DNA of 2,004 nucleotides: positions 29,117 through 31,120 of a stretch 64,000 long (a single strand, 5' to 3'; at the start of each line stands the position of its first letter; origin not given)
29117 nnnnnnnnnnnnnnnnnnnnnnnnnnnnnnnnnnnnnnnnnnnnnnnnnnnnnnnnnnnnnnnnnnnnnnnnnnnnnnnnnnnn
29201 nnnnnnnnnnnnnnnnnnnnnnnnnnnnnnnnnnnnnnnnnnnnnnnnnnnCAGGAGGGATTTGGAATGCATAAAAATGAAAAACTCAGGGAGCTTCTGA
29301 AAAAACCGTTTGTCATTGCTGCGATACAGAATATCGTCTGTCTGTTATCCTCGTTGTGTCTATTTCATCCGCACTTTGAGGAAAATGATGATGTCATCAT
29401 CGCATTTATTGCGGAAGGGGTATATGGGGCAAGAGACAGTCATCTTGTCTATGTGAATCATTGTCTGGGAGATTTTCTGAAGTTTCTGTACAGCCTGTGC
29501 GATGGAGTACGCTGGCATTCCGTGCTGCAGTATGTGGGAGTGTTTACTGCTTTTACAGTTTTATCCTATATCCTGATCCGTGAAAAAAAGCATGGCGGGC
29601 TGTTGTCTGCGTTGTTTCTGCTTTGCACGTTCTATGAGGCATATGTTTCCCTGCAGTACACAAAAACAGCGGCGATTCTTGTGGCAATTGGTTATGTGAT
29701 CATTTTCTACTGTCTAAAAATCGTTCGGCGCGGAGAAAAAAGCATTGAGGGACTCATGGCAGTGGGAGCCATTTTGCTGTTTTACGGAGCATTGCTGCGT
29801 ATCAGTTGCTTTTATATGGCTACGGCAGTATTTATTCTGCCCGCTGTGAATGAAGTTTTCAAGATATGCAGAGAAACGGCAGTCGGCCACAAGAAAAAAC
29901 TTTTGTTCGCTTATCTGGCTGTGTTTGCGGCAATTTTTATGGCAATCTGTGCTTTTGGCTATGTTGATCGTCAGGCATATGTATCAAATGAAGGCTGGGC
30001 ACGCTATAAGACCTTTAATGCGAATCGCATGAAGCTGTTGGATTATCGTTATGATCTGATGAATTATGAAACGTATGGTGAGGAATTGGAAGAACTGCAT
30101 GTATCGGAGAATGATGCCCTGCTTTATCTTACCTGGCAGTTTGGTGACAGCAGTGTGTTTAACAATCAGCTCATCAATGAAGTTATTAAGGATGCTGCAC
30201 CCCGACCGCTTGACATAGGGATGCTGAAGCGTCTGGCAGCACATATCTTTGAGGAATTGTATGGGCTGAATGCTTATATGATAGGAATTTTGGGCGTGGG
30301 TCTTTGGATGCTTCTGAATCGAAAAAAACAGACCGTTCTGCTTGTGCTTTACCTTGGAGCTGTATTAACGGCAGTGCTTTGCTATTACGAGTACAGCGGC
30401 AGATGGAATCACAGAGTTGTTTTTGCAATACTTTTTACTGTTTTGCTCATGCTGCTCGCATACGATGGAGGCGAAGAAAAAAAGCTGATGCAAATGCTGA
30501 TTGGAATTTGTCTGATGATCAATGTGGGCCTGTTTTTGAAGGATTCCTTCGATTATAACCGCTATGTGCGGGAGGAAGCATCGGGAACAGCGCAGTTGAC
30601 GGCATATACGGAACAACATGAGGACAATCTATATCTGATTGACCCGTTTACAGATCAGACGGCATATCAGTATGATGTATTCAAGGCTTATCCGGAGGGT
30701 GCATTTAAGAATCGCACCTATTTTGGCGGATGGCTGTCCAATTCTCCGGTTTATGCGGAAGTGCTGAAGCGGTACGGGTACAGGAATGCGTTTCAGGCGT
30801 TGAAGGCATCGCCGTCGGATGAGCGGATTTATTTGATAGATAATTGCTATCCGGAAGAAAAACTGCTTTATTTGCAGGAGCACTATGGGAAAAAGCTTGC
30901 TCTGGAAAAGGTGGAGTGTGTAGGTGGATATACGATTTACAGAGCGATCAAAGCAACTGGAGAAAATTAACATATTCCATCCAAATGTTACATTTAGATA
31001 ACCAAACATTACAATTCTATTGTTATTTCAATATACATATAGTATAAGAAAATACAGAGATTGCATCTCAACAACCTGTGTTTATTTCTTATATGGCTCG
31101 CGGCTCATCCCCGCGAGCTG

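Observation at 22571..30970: Operon of large, mostly unclassifiable membrane proteins plus YdjC and YfhO: candidate undescribed extracytoplasmic glycan-tailoring system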

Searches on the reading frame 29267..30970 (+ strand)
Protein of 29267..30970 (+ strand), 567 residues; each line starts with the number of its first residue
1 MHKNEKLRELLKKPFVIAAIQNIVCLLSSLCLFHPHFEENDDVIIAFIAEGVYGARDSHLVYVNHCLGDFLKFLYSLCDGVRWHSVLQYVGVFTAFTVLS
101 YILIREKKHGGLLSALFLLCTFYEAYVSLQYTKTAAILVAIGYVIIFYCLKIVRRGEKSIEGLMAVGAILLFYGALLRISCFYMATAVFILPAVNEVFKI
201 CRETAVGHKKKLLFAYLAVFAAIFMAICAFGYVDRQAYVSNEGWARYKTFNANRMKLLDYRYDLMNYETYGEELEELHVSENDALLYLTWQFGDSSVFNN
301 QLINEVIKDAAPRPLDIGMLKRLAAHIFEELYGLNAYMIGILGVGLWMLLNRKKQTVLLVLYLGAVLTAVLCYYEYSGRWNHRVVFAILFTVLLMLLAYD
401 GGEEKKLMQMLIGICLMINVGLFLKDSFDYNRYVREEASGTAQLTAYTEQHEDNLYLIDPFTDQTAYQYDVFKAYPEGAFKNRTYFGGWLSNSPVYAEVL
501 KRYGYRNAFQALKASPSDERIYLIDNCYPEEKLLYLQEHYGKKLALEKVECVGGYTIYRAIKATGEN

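Call 5: search_protein_families(library=pfam, proteins=[window:29267-30970:+], max_evalue=0.1)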
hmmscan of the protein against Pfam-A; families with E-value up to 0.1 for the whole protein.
window:29267-30970:+ (567 aa): 0 families

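Call 6: search_protein_families(library=ncbifam, proteins=[window:29267-30970:+], max_evalue=0.1)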
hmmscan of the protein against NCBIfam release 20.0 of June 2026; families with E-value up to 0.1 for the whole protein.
window:29267-30970:+ (567 aa): 0 families

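Call 8: find_homologous_proteins(query=window:29267-30970:+)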
Query window:29267-30970:+ (567 aa): 71 proteins with E <= 0.001 among 8000 candidates.
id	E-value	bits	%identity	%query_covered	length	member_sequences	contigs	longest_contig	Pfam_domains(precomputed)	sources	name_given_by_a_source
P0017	0.0e+0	1279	100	100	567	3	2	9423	-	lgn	-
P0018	1.1e-261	888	68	99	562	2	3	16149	-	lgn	-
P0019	2.3e-259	880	67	99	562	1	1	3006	-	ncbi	-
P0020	6.9e-252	855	65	98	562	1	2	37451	-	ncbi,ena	-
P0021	7.0e-252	855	66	98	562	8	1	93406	-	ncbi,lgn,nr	ncbi:MAG: hypothetical protein Q4G60_04160 [bacterium]|nr:hypothetical protein [bacterium]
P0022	1.6e-238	811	63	99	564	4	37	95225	-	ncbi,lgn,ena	-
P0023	1.5e-233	795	61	99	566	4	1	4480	-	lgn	-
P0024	1.6e-214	732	57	99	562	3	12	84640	-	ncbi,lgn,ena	-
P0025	1.9e-170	586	47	98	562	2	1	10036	-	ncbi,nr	ncbi:MAG: hypothetical protein GX567_13310 [Clostridia bacterium]|nr:hypothetical protein [Clostridi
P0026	1.2e-166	574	48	98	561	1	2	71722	-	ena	-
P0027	1.2e-150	521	45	99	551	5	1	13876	-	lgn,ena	-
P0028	9.5e-149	515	44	98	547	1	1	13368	-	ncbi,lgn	-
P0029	1.4e-148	514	44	99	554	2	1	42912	-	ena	-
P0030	3.1e-136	474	44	98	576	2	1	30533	-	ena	-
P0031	4.8e-135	470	43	99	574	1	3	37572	-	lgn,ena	-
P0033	7.6e-133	462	43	99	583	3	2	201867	-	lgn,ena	-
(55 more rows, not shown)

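Call 16: search_solved_structures(query=A2, max_evalue=10, show_alignments=2)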
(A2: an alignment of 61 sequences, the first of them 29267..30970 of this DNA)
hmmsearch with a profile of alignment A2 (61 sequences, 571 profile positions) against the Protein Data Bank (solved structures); distinct sequences matched with E-value up to 10: 1.
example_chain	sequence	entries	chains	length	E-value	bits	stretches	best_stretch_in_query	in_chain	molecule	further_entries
4he8_J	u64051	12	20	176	3.8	8.9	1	331-406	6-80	NADH-quinone oxidoreductase subunit 10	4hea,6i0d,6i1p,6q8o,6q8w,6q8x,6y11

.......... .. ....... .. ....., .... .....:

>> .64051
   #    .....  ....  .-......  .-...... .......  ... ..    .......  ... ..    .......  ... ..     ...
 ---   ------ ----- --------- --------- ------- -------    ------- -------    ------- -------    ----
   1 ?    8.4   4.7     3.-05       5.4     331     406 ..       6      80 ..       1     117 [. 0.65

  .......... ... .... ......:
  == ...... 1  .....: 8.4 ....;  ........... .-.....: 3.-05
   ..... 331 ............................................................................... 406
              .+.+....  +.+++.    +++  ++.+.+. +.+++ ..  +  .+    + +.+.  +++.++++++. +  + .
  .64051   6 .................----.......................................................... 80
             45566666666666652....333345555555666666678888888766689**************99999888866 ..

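Call 20: search_protein_families(library=pfam, alignment_id=A2, max_evalue=0.05)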
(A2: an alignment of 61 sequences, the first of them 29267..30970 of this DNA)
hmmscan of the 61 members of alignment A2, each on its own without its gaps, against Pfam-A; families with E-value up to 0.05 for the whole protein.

A. member 1, window:29267-30970:+ (567 aa): 0 families

B. families by the number of members that match (of 61 scanned): 23 families
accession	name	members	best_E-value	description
PF20176.3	DUF6541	6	8.5e-05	Family of unknown function (DUF6541)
PF07331.16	TctB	3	0.0012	Tripartite tricarboxylate transporter TctB family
PF05875.18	Ceramidase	2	0.015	Ceramidase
PF22285.2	DUF6962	1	0.00057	Family of unknown function (DUF6962)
PF22954.2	DUF7027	1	0.00068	Domain of unknown function (DUF7027)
PF13398.12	Peptidase_M50B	1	0.0014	Peptidase M50B-like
PF09843.14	DUF2070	1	0.0031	Predicted membrane protein (DUF2070)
PF13631.11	Cytochrom_B_N_2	1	0.0032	Cytochrome b(N-terminal)/b6/petB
PF00060.32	Lig_chan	1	0.011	Ligand-gated ion channel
PF02355.23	SecD_SecF_C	1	0.012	Protein export membrane protein SecD/SecF, C-terminal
PF12279.13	DUF3619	1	0.016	Protein of unknown function (DUF3619)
PF10067.14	DUF2306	1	0.019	Predicted membrane protein (DUF2306)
PF20382.3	DUF6677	1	0.02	Family of unknown function (DUF6677)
PF11152.14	CCB2_CCB4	1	0.024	Cofactor assembly of complex C subunit B, CCB2/CCB4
PF19144.5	DUF5826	1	0.026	Family of unknown function (DUF5826)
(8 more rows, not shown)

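Call 37: predict_structure(alignment_id=A2)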
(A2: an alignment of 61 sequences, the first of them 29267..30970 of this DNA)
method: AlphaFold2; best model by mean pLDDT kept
length: 567 residues; sequences in the alignment: 61
mean_pLDDT: 93.0   pTM: 0.92
mean pLDDT of the five models: 93.0, 92.6, 92.4, 92.0, 89.5
residues with pLDDT >= 90: 460; 70-90: 96; 50-70: 9; < 50: 2
segments of 3 or more residues with pLDDT < 50: none
pLDDT, mean of each block of 10 residues (from residue 1): 85 95 98 96 96 97 96 98 98 98 95 97 97 98 94 84 94 97 91 83 68 82 95 97 95 92 94 95 95 92 92 91 92 84 90 86 92 91 91 91 87 96 96 95 96 97 94 97 94 96 97 97 97 97 97 97 74
secondary structure, 60 per line:
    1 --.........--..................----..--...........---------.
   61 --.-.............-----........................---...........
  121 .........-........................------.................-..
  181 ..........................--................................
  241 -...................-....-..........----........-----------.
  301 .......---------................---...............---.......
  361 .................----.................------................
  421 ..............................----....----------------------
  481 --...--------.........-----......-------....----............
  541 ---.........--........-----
elements in order: H3-11 H14-31 H40-50 H65-77 H83-106 H110-127 H131-154 H161-177 H179-206 H209-240 H242-260 H262-265 H267-276 H281-288 H300-307 H317-332 H336-350 H354-377 H382-398 H405-450 E455-458 E483-485 H494-502 H508-513 E521-524 H529-540 E544-552 E555-562

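Call 40: fold_search(model_id=the predicted structure, library=pdb)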
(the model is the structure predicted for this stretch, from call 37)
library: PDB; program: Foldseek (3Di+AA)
matches with E <= 10: 217; with E <= 0.001: 1
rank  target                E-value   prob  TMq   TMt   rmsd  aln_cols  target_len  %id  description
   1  5ezm                  2.7e-04  1.00  0.39  0.40  18.2       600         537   13  Crystal Structure of ArnT from Cupriavidus metallidurans in the apo state (released 2016-02-17)
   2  6ftg_5                2.8e-03  1.00  0.38  0.35  16.4       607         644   13  Subtomogram average of OST-containing ribosome-translocon complexes from canine rough microsomal membranes (released 2018-03-21)
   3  9s6t_A                8.4e-03  0.97  0.32  0.36  14.1       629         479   12  Ternary cryo-EM structure of chicken ALG12 with Dol25-PP-GlcNAc2Man7, Dol25-P-Man, and Fab (released 2026-03-18)
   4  8pn9_A                3.1e-02  0.99  0.44  0.39  15.6       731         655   10  Structure of human oligosaccharyltransferase OST-A complex bound to NGI-1 (released 2024-05-08)
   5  6w98_A                4.8e-02  0.82  0.33  0.19  15.9       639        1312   11  Single-Particle Cryo-EM Structure of Arabinofuranosyltransferase AftD from Mycobacteria (released 2020-05-13)
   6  7bvc_B                1.0e-01  0.87  0.33  0.19  16.9       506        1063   11  Cryo-EM structure of Mycobacterium smegmatis arabinosyltransferase EmbA-EmbB-AcpM2 in complex with ethambutol (released 2020-04-29)
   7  7bvf_A                1.1e-01  0.82  0.30  0.18  18.0       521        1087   12  Cryo-EM structure of Mycobacterium tuberculosis arabinosyltransferase EmbA-EmbB-AcpM2 in complex with ethambutol (released 2020-04-29)
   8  7bve_A                2.3e-01  0.66  0.31  0.19  13.9       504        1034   10  Cryo-EM structure of Mycobacterium smegmatis arabinosyltransferase EmbC2-AcpM2 in complex with ethambutol (released 2020-04-29)
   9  6p25_A                4.5e-01  0.97  0.30  0.24   5.4       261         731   12  Structure of S. cerevisiae protein O-mannosyltransferase Pmt1-Pmt2 complex bound to the sugar donor and a peptide acce (released 2019-07-10)
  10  7bvh_A                4.5e-01  0.57  0.32  0.20  13.8       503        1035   12  Crystal structure of arabinosyltransferase EmbC2-AcpM2 complex from Mycobacterium smegmatis complexed with di-arabinos (released 2020-04-29)
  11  3ejy_A                4.5e-01  0.07  0.12  0.14  22.8       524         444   14  Structure of E203H mutant of E.coli Cl-/H+ antiporter, CLC-ec1 (released 2009-02-17)
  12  6h7d                  4.5e-01  0.05  0.09  0.09  25.9       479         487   11  Crystal Structure of A. thaliana Sugar Transport Protein 10 in complex with glucose in the outward occluded state (released 2019-02-06)
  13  4zow                  5.4e-01  0.06  0.10  0.13  26.1       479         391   12  Crystal structure of E. coli multidrug transporter MdfA in complex with chloramphenicol (released 2015-08-19)
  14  6gv1_A                7.0e-01  0.06  0.11  0.14  24.6       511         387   12  Crystal structure of E.coli Multidrug/H+ antiporter MdfA in outward open conformation with bound Fab fragment (released 2018-10-03)
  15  4ain_A                7.0e-01  0.04  0.10  0.10  24.8       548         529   12  Crystal structure of BetP with asymmetric protomers. (released 2012-06-06)
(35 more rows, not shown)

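Call 46: find_encoding_contigs(protein=P0033, flank=10000, max_places=1)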
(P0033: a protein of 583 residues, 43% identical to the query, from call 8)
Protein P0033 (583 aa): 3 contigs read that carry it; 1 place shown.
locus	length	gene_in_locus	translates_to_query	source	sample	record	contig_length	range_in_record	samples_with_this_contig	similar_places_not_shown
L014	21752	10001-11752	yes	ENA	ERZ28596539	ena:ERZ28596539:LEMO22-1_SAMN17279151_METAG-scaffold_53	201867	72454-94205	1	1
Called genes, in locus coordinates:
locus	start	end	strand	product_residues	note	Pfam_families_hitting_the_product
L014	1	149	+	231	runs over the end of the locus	-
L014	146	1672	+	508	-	PF20176:DUF6541 (weak)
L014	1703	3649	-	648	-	-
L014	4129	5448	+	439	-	PF03721:UDPG_MGDP_dh_N, PF00984:UDPG_MGDP_dh, PF03720:UDPG_MGDP_dh_C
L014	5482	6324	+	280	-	PF04794:YdjC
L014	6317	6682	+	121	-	PF00892:EamA (weak)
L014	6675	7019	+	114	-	PF00892:EamA (weak)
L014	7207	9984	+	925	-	PF09586:YfhO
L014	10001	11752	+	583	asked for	-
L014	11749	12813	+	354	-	PF19554:DUF6077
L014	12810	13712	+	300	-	-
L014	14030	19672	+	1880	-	PF20148:DUF6531, PF25023:TEN_YD-shell (weak), PF05593:RHS_repeat (weak), PF25023:TEN_YD-shell, PF25023:TEN_YD-shell, PF05593:RHS_repeat, PF25023:TEN_YD-shell, PF25023:TEN_YD-shell, +2 more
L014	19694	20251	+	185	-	-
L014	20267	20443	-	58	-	-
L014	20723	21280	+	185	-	-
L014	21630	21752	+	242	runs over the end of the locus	PF00072:Response_reg, PF04397:LytTR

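Call 47: find_related_loci(query=A2, collection=metagenome_contigs, flank=10000)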
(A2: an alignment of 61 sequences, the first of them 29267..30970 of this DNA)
Query A2 (567 aa) in metagenome_contigs; peptide patterns used: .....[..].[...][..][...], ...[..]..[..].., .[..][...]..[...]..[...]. (x = any residue, [..] = any of these).
138 stretches matched a pattern; 14 encode a relative of the query (tblastn E <= 1e-3); 14 distinct loci.
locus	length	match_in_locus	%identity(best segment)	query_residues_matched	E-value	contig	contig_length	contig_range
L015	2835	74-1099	47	217-559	1e-114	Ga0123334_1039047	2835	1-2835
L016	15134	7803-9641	36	13-541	3e-110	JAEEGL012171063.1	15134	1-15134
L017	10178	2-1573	38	42-541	1e-107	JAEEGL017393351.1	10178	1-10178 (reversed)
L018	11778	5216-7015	37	2-566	3e-102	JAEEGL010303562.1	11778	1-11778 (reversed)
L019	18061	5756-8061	38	7-566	8e-97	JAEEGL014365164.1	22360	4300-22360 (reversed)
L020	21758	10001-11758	35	5-567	1e-93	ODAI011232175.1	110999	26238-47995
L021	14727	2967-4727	32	1-558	7e-88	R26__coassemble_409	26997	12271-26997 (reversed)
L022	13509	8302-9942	35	38-565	9e-88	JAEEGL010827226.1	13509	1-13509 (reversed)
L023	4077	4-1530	35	92-557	9e-86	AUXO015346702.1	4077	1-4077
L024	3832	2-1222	38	167-550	9e-80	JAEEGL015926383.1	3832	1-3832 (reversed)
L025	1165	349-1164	45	2-274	2e-73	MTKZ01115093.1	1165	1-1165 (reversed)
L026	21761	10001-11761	32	5-558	3e-84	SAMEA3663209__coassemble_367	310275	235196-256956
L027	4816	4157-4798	41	5-192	9e-41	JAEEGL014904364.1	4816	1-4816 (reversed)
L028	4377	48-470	38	410-553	4e-25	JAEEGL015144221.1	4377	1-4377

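Call 59: search_protein_families(library=pfam, proteins=[L020:4870-6207:+, L020:11802-12929:+, L020:12984-13913:+, L020:13923-15275:+, L026:2178-4187:+, L016:2369-4174:+, L016:762-2138:+, L014:6317-6679:+, L014:6666-7016:+, L019:651-2042:+], max_evalue=0.01)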
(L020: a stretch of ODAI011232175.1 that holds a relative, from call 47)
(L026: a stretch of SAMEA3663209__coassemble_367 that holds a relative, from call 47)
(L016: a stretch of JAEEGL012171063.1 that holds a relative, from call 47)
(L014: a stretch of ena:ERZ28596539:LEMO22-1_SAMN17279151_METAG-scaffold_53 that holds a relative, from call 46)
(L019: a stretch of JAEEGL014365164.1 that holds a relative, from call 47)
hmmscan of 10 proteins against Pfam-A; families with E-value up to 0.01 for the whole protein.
L020:4870-6207:+ (446 aa): 6 families
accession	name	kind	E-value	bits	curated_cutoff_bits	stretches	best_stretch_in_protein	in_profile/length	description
PF03721.20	UDPG_MGDP_dh_N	-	5.1e-38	131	27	1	20-192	2-181/187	UDP-glucose/GDP-mannose dehydrogenase family, NAD binding domain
PF00984.24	UDPG_MGDP_dh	-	4e-26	91.4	25.4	1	214-302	2-93/94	UDP-glucose/GDP-mannose dehydrogenase family, central domain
PF03720.21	UDPG_MGDP_dh_C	-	1.2e-18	67.8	30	1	331-432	3-102/103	UDP-glucose/GDP-mannose dehydrogenase family, UDP binding domain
PF03446.21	NAD_binding_2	-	0.00059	20.3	21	1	20-141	1-103/161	NAD binding domain of 6-phosphogluconate dehydrogenase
PF01210.29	NAD_Gly3P_dh_N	-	0.0017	18.8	23.1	0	20-101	1-83/158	NAD-dependent glycerol-3-phosphate dehydrogenase N-terminus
PF03807.23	F420_oxidored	-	0.0024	18.9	21.6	0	20-66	1-50/94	NADP oxidoreductase coenzyme F420-dependent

L020:11802-12929:+ (376 aa): 1 family
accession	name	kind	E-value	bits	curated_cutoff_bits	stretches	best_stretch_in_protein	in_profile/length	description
PF19554.4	DUF6077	-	5.7e-72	242.9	27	1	8-364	3-348/354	Family of unknown function (DUF6077)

L020:12984-13913:+ (310 aa): 0 families

L020:13923-15275:+ (451 aa): 2 families
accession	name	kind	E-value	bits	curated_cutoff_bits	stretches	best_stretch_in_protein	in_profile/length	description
PF01554.23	MatE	-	4e-42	144.1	24.9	2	24-183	1-159/161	MatE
PF03023.19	MurJ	-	7.2e-10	38.5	27.4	1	80-222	261-405/451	Lipid II flippase MurJ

L026:2178-4187:+ (670 aa): 1 family
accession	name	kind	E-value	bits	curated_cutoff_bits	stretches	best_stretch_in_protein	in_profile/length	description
PF09586.16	YfhO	-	9.9e-57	193.3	28.5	3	20-414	8-382/835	Bacterial membrane protein YfhO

L016:2369-4174:+ (602 aa): 2 families
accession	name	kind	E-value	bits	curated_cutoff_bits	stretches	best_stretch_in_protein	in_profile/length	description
PF02872.23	5_nucleotid_C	-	1e-42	146.3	23.6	1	395-557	10-157/158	5'-nucleotidase, C-terminal domain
PF00149.33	Metallophos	-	4.5e-12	47.2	21.5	1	95-310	3-189/191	Calcineurin-like phosphoesterase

L016:762-2138:+ (459 aa): 1 family
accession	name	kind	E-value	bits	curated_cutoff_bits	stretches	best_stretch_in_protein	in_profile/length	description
PF07690.21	MFS_1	-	3.5e-24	85.8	33.4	1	63-392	24-343/347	Major Facilitator Superfamily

L014:6317-6679:+ (121 aa): 1 family
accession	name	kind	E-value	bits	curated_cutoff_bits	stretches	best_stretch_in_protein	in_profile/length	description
PF00892.27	EamA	-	1.9e-06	28.7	28.2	1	17-116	40-134/135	EamA-like transporter family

L014:6666-7016:+ (117 aa): 4 families
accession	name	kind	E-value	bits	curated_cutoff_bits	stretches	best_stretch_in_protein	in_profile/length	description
PF00892.27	EamA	-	7.8e-07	29.9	28.2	1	35-116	55-134/135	EamA-like transporter family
PF03151.22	TPT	-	6.8e-05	22.8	30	1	15-114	36-134/291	Triose-phosphate Transporter family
PF10639.15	TMEM234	-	0.00035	21.1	30.1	1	41-114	37-111/113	Putative transmembrane family 234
PF06800.18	Sugar_transport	-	0.0033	17.3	26.3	1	39-114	197-269/280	Sugar transport protein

L019:651-2042:+ (464 aa): 7 families
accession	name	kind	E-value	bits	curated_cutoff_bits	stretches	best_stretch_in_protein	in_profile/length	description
PF03721.20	UDPG_MGDP_dh_N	-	6.3e-38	130.7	27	1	38-211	2-182/187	UDP-glucose/GDP-mannose dehydrogenase family, NAD binding domain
PF00984.24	UDPG_MGDP_dh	-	6.7e-26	90.7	25.4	1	232-320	2-93/94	UDP-glucose/GDP-mannose dehydrogenase family, central domain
PF03720.21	UDPG_MGDP_dh_C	-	6.2e-19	68.7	30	1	349-451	3-103/103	UDP-glucose/GDP-mannose dehydrogenase family, UDP binding domain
PF03446.21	NAD_binding_2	-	5.2e-05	23.8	21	1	38-159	1-103/161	NAD binding domain of 6-phosphogluconate dehydrogenase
PF03807.23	F420_oxidored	-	0.00038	21.4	21.6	0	388-445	37-91/94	NADP oxidoreductase coenzyme F420-dependent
PF03793.24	PASTA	-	0.00071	19.9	23.2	0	357-385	3-31/64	PASTA domain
PF01210.29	NAD_Gly3P_dh_N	-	0.01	16.3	23.1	0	38-122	1-86/158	NAD-dependent glycerol-3-phosphate dehydrogenase N-terminus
